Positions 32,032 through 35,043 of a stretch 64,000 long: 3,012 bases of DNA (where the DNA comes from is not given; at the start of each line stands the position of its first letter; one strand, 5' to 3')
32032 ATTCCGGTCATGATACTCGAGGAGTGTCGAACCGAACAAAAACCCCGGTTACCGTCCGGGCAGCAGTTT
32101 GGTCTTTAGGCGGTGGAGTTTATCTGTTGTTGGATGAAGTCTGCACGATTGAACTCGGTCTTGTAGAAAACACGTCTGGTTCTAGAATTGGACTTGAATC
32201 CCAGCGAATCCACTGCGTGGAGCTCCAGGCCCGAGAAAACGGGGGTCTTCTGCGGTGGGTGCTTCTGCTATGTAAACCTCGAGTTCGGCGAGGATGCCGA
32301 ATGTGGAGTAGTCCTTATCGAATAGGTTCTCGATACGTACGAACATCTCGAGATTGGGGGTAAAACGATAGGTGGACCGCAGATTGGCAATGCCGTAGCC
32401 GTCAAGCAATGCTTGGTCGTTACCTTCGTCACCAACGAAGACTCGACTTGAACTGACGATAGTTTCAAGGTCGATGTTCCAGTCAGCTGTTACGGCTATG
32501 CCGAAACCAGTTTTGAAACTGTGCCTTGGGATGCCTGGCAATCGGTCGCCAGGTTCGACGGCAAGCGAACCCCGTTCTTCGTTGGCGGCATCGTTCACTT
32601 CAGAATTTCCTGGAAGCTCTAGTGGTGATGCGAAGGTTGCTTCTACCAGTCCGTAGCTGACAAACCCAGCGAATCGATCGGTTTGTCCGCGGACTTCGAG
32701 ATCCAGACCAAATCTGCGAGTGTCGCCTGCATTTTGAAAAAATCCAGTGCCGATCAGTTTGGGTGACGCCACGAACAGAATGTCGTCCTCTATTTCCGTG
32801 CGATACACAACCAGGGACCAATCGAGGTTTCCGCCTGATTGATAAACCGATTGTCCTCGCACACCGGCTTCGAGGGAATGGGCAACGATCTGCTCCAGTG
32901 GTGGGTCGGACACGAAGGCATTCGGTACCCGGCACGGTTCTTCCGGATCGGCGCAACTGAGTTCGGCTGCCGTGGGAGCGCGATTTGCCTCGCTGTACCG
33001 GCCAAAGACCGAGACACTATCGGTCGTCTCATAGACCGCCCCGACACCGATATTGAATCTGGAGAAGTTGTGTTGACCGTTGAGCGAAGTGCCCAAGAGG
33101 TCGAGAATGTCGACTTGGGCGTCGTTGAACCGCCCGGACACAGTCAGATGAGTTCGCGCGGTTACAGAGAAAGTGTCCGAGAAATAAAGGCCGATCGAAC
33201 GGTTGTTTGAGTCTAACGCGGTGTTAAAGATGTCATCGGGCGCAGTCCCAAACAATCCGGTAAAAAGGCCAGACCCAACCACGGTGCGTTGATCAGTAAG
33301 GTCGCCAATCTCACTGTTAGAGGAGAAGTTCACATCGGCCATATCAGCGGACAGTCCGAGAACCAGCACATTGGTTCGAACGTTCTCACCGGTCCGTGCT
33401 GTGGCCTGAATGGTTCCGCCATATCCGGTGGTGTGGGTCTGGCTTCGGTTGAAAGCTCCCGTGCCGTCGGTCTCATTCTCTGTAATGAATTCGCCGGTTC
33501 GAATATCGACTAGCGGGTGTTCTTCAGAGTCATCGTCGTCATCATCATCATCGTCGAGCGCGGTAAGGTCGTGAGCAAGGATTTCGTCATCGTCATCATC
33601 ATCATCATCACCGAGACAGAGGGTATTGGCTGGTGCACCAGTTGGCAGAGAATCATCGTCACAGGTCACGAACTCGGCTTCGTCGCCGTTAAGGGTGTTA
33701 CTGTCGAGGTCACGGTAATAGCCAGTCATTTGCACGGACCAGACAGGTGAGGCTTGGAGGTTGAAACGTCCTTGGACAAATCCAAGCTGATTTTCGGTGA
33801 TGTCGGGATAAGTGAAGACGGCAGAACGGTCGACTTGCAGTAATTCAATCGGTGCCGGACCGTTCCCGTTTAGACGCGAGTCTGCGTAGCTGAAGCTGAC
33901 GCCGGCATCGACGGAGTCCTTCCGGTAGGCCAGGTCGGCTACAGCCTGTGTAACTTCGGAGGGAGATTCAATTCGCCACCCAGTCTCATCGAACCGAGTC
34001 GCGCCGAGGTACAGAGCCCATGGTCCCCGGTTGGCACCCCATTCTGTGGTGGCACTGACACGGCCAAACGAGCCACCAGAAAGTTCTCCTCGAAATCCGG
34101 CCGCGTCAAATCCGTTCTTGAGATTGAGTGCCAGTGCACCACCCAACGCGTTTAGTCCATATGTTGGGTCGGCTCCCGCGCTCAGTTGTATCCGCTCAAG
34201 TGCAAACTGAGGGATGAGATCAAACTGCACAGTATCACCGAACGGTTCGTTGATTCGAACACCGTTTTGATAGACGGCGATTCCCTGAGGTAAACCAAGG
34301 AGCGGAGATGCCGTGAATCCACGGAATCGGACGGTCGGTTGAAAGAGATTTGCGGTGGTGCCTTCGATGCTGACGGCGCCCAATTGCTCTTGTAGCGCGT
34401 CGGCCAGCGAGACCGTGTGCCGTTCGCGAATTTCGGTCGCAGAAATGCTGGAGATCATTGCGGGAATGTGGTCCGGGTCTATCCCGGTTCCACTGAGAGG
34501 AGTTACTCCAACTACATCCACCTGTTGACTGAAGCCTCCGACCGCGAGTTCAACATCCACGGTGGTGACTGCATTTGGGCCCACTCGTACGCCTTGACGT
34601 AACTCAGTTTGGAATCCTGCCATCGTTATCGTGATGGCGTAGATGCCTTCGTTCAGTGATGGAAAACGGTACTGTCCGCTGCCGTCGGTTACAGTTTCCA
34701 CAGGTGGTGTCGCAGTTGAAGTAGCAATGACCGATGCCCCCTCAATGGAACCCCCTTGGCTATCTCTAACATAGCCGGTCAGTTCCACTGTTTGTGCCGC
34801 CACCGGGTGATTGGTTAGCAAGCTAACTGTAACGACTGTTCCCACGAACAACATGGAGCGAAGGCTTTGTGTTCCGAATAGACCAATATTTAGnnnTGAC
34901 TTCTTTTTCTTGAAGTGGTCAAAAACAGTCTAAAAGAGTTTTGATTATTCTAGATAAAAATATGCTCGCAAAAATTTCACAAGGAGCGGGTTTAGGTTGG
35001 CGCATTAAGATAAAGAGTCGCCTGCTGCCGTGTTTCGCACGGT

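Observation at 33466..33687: TonB-dependent receptor with a 74-residue hyper-acidic loop containing Asp8 and Asp9 runs encoded by (GAY)n repeats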

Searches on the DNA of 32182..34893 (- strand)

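Call 56: search_rna_families(sources=[L004, L005, L006, L013, L015, L022, L036, L043, L050, L033], threshold=gathering)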
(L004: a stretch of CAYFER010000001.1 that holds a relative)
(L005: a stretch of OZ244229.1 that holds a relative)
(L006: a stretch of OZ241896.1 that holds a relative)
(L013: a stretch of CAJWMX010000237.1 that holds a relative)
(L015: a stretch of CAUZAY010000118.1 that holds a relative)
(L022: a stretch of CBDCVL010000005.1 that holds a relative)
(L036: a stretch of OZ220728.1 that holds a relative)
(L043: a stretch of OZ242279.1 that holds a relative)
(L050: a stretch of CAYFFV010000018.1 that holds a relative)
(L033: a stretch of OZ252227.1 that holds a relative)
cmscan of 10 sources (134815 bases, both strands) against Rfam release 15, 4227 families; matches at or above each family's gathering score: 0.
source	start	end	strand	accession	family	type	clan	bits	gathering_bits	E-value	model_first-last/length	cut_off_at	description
